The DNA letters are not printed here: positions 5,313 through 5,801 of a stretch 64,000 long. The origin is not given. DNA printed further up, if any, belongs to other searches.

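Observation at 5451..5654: RHH DNA-binding gene whose start codon lies inside a related inverted repeat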

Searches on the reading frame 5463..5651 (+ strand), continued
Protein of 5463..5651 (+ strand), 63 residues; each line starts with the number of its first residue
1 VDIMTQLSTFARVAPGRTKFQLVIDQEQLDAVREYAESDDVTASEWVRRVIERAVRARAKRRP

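Call 63: predict_structure(alignment_id=A3)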
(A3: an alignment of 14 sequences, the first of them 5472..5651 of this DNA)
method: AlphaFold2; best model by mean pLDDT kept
length: 60 residues; sequences in the alignment: 14
mean_pLDDT: 89.0   pTM: 0.67
mean pLDDT of the five models: 89.0, 83.7, 83.6, 82.5, 81.8
residues with pLDDT >= 90: 43; 70-90: 12; 50-70: 4; < 50: 1
segments of 3 or more residues with pLDDT < 50: none
pLDDT, mean of each block of 10 residues (from residue 1): 80 91 95 96 93 79
secondary structure, 60 per line:
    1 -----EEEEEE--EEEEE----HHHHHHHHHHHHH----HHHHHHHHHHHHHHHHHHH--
elements in order: E6-11 E14-18 H23-35 H40-58

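Call 65: fold_search(model_id=the predicted structure, library=pdb)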
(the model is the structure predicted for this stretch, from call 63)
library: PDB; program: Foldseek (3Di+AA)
matches with E <= 10: 75; with E <= 0.001: 0
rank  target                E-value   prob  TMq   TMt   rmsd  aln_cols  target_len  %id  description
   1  3ft7_A                4.2e-01  0.98  0.61  0.79   1.1        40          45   28  Crystal structure of an extremely stable dimeric protein from sulfolobus islandicus (released 2009-10-20)
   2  8u12_A                5.6e-01  0.90  0.56  0.65   2.6        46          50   17  Crystal Structure of Antitoxin Protein Rv0298 of Type II Toxin-antitoxin Systems from Mycobacterium tuberculosis (released 2023-09-27)
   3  3ft7_B                7.9e-01  0.95  0.61  0.78   1.0        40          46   28  Crystal structure of an extremely stable dimeric protein from sulfolobus islandicus (released 2009-10-20)
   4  1myl_A                7.9e-01  0.94  0.62  0.80   1.2        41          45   22  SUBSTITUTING HYDROPHOBIC RESIDUES FOR A BURIED SALT BRIDGE ENHANCES PROTEIN STABILITY BUT DOES NOT REDUCE CONFORMATION (released 1995-01-26)
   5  1myl_E                7.9e-01  0.93  0.57  0.80   1.1        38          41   24  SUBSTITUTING HYDROPHOBIC RESIDUES FOR A BURIED SALT BRIDGE ENHANCES PROTEIN STABILITY BUT DOES NOT REDUCE CONFORMATION (released 1995-01-26)
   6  8ypj_A                1.0e+00  0.77  0.55  0.63   3.0        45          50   22  Cyrstal structure of the MazE-mt10 Antitoxin from Mycobacterium tuberculosis (released 2024-05-15)
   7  6sbx_C                1.1e+00  0.75  0.54  0.57   2.9        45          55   31  CdbA Form Two (released 2020-04-22)
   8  5x3t_A                1.3e+00  0.85  0.57  0.49   1.1        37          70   27  VapBC from Mycobacterium tuberculosis (released 2017-06-07)
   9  6sbw                  1.3e+00  0.72  0.54  0.64   3.1        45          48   31  CdbA Form One (released 2020-04-22)
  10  6iya_C                1.4e+00  0.89  0.62  0.80   1.2        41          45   22  Structure of the DNA binding domain of antitoxin CopASO (released 2019-01-16)
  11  6sbx_A                1.5e+00  0.69  0.54  0.59   2.9        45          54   31  CdbA Form Two (released 2020-04-22)
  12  9kkd_B                1.6e+00  0.69  0.56  0.74   1.7        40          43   12  the structure of StnY (released 2025-11-19)
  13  2ba3_MODEL_1_A        1.7e+00  0.66  0.57  0.65   4.0        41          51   20  NMR Structure of NikA N-terminal Fragment (released 2006-10-03)
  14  1ea4_H                1.8e+00  0.77  0.58  0.77   1.4        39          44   10  TRANSCRIPTIONAL REPRESSOR COPG/22bp dsDNA COMPLEX (released 2001-07-05)
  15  1b01_A                2.0e+00  0.75  0.57  0.77   1.5        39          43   10  TRANSCRIPTIONAL REPRESSOR COPG/DNA COMPLEX (released 1999-11-19)
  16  1bdv_B                2.2e+00  0.80  0.62  0.70   1.0        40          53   20  ARC FV10 COCRYSTAL (released 1999-01-06)
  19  1ea4_F                2.4e+00  0.72  0.60  0.77   1.5        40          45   10  TRANSCRIPTIONAL REPRESSOR COPG/22bp dsDNA COMPLEX (released 2001-07-05)
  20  1ea4_B                2.6e+00  0.66  0.54  0.76   1.4        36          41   11  TRANSCRIPTIONAL REPRESSOR COPG/22bp dsDNA COMPLEX (released 2001-07-05)
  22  1par_A                2.8e+00  0.69  0.63  0.72   1.5        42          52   21  DNA RECOGNITION BY BETA-SHEETS IN THE ARC REPRESSOR-OPERATOR CRYSTAL STRUCTURE (released 1994-07-31)
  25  1b28_MODEL_1_A        3.0e+00  0.51  0.57  0.63   1.3        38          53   24  ARC REPRESSOR MYL MUTANT FROM SALMONELLA BACTERIOPHAGE P22 (released 1999-11-03)
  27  1ea4_E                3.2e+00  0.60  0.58  0.77   1.4        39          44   10  TRANSCRIPTIONAL REPRESSOR COPG/22bp dsDNA COMPLEX (released 2001-07-05)
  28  1p94_MODEL_1_A        3.2e+00  0.60  0.62  0.49   1.0        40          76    8  NMR Structure of ParG symmetric dimer (released 2004-01-13)
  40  1bdv_C                4.5e+00  0.54  0.60  0.82   1.2        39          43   20  ARC FV10 COCRYSTAL (released 1999-01-06)
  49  1bdv_D                4.8e+00  0.51  0.64  0.75   1.0        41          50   20  ARC FV10 COCRYSTAL (released 1999-01-06)
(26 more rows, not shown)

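Call 71: find_encoding_contigs(protein=P0014, flank=8000, max_places=2)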
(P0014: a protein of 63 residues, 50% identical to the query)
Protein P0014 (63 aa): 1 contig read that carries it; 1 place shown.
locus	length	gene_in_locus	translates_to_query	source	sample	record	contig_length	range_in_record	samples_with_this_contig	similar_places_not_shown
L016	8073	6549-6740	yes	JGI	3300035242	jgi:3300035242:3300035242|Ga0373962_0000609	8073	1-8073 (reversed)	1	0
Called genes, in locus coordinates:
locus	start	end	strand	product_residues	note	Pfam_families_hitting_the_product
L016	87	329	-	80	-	-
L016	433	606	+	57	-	-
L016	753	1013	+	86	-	-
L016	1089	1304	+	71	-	-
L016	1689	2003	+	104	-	-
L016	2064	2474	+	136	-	PF26948:DUF8296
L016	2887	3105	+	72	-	-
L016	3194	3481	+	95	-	-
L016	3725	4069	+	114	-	-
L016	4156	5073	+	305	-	-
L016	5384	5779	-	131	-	-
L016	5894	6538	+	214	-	PF10935:DUF2637 (faint)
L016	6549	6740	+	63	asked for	-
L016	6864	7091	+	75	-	-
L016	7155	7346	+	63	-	-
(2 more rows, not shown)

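Call 72: find_encoding_contigs(protein=P0013, flank=8000, max_places=2)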
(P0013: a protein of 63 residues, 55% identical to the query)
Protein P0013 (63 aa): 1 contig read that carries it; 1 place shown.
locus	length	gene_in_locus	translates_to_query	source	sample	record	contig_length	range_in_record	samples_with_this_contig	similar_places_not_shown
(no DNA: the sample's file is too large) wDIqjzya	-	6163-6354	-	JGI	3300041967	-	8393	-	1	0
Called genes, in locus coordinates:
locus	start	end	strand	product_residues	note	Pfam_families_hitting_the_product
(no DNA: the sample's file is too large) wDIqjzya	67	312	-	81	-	-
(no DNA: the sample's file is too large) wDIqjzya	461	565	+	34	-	-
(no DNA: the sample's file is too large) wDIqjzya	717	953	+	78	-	-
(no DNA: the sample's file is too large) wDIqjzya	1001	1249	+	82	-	-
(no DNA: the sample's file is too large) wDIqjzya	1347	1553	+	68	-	-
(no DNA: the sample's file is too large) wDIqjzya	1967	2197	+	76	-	-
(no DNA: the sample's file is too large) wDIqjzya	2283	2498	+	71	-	-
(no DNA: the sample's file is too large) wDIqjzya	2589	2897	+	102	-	-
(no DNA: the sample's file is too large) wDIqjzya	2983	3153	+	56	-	-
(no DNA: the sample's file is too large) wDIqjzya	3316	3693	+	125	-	-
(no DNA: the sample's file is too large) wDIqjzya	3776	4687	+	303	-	-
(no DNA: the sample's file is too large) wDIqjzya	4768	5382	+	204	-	-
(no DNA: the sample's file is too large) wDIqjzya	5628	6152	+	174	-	-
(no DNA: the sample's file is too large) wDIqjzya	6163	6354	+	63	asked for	PF01402:RHH_1 (weak)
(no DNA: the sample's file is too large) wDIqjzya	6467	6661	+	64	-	-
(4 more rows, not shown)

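Call 77: find_related_loci(query=A4, collection=metagenome_contigs, flank=2500)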
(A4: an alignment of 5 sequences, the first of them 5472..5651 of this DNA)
Query A4 (60 aa) in metagenome_contigs; peptide patterns used: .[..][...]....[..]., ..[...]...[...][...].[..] (x = any residue, [..] = any of these).
600 stretches matched a pattern (row limit reached: there are more); 3 encode a relative of the query (tblastn E <= 1e-3); 3 distinct loci.
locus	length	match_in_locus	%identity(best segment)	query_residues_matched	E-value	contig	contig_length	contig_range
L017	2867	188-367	100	1-60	8e-37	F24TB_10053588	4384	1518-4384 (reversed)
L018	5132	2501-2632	55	5-48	3e-11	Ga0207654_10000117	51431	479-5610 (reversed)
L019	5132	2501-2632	50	5-48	6e-10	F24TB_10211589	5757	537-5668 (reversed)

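Call 100: search_protein_families(library=padloc, proteins=[window:5472-5651:+], max_evalue=0.1)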
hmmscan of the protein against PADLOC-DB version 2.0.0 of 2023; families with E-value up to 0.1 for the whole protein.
window:5472-5651:+ (60 aa): 0 families
